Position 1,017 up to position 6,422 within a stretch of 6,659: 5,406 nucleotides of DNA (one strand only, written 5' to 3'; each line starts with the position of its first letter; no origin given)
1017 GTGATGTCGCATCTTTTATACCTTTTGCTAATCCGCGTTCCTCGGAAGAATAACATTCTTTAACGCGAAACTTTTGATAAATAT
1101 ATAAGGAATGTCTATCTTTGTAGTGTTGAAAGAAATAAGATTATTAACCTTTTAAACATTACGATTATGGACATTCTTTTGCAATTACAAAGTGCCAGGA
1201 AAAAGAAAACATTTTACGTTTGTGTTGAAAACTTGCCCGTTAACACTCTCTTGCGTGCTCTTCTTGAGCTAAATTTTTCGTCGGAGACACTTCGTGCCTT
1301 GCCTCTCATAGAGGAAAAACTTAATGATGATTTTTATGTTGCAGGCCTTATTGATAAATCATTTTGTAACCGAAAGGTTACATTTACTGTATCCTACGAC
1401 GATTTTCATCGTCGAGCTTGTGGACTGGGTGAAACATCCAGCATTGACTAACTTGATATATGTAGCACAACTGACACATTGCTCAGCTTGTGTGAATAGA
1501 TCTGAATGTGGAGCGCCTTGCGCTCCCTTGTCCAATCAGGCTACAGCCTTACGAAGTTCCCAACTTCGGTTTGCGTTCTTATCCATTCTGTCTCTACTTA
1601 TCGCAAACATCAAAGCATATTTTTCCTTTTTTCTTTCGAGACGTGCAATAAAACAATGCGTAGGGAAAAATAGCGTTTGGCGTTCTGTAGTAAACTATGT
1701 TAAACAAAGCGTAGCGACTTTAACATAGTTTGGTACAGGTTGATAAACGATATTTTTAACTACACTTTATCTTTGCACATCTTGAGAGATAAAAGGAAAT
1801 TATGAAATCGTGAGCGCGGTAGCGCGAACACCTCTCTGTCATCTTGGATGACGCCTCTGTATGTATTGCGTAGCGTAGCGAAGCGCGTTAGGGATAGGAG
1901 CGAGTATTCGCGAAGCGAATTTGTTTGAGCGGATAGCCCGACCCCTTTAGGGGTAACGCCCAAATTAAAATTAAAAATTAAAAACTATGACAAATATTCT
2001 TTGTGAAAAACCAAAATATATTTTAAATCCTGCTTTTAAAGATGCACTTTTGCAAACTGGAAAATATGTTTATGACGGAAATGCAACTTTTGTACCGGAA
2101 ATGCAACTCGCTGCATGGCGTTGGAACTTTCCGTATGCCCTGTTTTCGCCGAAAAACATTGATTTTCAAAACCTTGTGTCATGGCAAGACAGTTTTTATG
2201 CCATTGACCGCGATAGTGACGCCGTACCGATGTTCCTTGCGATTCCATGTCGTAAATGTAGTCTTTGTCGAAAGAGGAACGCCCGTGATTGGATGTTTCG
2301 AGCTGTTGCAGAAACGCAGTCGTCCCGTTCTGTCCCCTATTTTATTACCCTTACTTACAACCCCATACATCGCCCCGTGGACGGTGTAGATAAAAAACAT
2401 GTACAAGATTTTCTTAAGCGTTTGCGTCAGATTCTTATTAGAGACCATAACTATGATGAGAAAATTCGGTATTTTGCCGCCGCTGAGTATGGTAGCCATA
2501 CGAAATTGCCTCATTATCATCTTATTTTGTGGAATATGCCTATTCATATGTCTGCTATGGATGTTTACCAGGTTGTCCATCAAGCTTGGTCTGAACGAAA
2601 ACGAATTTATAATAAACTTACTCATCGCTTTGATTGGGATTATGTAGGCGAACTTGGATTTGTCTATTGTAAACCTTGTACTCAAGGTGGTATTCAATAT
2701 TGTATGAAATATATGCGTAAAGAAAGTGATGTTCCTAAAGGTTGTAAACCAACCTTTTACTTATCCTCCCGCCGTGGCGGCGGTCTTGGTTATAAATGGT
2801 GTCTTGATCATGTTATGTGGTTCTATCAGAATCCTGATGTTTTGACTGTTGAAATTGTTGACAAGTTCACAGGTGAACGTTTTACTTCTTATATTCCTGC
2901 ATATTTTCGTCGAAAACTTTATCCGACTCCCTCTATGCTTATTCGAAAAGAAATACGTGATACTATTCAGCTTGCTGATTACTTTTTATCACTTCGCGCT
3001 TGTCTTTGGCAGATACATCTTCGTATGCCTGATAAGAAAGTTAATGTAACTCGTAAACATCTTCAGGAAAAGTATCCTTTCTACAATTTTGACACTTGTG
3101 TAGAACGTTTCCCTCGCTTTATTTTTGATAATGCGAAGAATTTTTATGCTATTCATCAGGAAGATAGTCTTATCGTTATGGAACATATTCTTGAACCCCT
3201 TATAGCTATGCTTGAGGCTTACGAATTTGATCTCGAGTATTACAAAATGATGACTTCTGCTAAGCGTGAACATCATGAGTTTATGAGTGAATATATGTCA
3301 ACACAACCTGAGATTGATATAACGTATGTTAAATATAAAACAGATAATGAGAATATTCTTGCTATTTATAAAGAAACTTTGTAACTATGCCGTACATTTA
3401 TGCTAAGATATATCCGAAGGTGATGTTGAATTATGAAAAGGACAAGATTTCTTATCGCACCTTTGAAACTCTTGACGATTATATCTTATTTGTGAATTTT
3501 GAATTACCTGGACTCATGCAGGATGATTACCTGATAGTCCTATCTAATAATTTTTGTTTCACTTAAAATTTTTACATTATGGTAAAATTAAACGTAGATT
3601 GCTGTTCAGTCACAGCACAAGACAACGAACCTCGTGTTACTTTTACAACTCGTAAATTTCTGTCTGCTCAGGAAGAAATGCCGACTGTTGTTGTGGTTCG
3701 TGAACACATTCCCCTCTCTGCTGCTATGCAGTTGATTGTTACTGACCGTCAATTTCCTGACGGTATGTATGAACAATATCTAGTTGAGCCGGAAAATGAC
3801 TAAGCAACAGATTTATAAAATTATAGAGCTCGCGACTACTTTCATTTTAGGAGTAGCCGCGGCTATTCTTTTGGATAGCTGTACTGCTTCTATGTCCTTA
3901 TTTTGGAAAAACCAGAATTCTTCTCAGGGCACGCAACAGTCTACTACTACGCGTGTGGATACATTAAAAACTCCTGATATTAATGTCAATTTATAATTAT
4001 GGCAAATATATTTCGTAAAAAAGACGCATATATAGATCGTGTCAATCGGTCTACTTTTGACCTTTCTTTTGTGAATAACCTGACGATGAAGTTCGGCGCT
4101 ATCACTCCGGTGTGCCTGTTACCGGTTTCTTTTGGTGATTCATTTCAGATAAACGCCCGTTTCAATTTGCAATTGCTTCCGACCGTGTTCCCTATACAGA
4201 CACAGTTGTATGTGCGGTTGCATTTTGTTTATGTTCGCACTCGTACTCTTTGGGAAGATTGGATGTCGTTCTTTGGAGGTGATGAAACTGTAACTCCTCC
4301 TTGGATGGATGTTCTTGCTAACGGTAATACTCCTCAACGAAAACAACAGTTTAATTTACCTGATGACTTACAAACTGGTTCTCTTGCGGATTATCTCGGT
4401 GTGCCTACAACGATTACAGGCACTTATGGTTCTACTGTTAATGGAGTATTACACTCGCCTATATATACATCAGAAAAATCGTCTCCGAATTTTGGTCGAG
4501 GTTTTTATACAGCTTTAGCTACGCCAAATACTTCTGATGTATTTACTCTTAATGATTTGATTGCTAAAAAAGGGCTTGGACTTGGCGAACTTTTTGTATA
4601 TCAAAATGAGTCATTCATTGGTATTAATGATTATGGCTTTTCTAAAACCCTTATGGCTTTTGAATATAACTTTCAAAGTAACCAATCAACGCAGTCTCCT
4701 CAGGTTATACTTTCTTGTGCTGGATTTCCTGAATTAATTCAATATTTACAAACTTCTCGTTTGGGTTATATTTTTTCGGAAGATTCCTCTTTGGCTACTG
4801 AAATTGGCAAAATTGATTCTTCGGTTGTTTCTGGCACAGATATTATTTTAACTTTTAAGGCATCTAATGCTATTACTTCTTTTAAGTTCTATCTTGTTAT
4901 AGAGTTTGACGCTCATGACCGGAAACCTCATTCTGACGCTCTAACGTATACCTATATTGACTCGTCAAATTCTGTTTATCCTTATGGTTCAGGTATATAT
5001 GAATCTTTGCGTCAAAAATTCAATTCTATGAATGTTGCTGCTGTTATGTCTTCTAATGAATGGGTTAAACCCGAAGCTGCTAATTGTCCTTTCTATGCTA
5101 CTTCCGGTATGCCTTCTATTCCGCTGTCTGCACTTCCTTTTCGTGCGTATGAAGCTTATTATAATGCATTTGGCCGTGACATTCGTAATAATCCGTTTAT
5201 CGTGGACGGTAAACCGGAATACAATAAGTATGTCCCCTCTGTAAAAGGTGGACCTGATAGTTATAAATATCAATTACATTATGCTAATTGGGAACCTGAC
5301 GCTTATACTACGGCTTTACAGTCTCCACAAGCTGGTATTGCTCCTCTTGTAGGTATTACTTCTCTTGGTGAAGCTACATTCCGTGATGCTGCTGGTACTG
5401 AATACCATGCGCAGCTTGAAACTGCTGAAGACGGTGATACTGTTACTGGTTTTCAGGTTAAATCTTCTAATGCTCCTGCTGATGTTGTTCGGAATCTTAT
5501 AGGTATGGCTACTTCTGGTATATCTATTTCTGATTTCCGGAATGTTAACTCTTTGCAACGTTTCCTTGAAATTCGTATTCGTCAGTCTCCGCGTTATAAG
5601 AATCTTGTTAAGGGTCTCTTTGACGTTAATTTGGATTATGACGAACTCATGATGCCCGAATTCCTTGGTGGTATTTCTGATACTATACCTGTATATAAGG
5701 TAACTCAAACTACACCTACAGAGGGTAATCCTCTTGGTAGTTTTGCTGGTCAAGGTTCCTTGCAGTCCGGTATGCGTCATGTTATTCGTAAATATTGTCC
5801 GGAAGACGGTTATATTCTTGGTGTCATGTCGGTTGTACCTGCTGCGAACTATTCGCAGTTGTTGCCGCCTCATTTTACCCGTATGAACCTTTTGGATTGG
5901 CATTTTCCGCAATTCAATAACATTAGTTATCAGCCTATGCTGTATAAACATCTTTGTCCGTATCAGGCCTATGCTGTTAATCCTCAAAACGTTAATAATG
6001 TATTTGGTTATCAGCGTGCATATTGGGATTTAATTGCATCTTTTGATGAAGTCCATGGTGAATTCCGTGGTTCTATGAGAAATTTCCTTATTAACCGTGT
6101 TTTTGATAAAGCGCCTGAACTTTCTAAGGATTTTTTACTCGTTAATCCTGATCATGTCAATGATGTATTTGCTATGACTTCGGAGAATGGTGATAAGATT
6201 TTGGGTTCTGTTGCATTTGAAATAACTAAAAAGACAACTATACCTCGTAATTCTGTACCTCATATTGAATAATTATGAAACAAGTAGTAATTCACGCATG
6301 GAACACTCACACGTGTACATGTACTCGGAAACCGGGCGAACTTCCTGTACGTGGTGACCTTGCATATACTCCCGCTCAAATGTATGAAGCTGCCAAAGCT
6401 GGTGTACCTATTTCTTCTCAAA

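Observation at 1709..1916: Dense cluster of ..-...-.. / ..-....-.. ultra-stable DNA mini-hairpin motifs: candidate complementary-strand origin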

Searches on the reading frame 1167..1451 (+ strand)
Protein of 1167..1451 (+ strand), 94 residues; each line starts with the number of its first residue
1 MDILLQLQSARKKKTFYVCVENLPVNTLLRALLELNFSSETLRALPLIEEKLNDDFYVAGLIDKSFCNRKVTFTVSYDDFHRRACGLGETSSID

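Call 8: search_protein_families(library=pfam, proteins=[window:1167-1451:+], max_evalue=0.01)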
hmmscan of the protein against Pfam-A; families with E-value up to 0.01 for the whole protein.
window:1167-1451:+ (94 aa): 0 families

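Call 78: search_protein_families(library=phrogs, proteins=[window:1167-1451:+], max_evalue=0.001)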
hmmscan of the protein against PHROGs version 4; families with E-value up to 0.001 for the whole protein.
window:1167-1451:+ (94 aa): 0 families

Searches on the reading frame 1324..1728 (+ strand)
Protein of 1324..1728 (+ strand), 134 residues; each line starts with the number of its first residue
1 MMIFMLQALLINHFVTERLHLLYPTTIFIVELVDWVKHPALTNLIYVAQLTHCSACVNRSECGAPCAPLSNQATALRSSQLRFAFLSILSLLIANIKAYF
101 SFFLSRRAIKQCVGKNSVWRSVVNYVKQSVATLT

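Call 8: search_protein_families(library=pfam, proteins=[window:1324-1728:+], max_evalue=0.01)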
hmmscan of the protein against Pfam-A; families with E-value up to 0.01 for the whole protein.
window:1324-1728:+ (134 aa): 0 families

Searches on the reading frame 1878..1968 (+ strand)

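Call 51: search_protein_families(library=pfam, proteins=[L219:2434-2742:-, L219:2748-3200:-, L219:3187-3402:-, L219:1085-2149:-, L219:3919-7344:-], max_evalue=0.001)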
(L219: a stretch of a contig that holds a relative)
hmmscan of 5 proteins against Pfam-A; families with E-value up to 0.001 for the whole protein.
L219:2434-2742:- (102 aa): 1 family
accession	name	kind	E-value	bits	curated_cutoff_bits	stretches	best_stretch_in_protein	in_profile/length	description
PF13391.12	HNH_2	-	6.6e-10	39.1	21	1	6-46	11-65/66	HNH endonuclease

L219:2748-3200:- (150 aa): 0 families

L219:3187-3402:- (71 aa): 0 families

L219:1085-2149:- (354 aa): 2 families
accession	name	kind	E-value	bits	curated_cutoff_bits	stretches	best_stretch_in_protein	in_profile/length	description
PF13528.12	Glyco_trans_1_3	-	3.2e-11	43.4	25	1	224-326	211-312/322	Glycosyl transferase family 1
PF04101.22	Glyco_tran_28_C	-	7.6e-09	36.3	22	1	237-330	38-135/166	Glycosyltransferase family 28 C-terminal domain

L219:3919-7344:- (1141 aa): 0 families

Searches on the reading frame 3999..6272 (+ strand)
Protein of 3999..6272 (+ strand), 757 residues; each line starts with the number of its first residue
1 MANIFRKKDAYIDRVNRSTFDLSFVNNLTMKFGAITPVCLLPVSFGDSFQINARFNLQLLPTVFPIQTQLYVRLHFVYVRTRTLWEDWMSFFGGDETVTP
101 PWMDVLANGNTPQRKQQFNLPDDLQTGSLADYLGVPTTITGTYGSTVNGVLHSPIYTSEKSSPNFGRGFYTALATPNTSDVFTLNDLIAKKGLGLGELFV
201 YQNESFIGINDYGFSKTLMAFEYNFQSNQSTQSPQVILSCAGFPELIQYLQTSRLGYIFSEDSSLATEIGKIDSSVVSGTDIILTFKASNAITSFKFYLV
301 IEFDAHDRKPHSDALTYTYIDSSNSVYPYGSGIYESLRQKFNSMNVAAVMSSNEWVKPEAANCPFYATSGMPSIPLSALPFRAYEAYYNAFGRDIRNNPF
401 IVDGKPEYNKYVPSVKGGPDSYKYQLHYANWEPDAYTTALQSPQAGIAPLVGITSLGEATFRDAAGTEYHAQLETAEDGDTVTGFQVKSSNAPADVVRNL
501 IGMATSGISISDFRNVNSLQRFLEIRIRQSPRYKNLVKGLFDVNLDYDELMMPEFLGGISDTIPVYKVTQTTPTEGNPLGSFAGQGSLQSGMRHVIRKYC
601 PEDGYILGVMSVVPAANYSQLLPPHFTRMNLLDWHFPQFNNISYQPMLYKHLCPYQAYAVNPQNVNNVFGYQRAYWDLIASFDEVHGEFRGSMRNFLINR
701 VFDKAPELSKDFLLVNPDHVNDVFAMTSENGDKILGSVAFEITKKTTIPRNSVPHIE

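Call 8: search_protein_families(library=pfam, proteins=[window:3999-6272:+], max_evalue=0.01)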
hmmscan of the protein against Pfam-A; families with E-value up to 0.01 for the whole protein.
window:3999-6272:+ (757 aa): 1 family
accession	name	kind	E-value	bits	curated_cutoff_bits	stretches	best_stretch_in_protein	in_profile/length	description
PF02305.22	Phage_F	-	1.1e-49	170.1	25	2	371-754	124-499/501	Capsid protein (F protein)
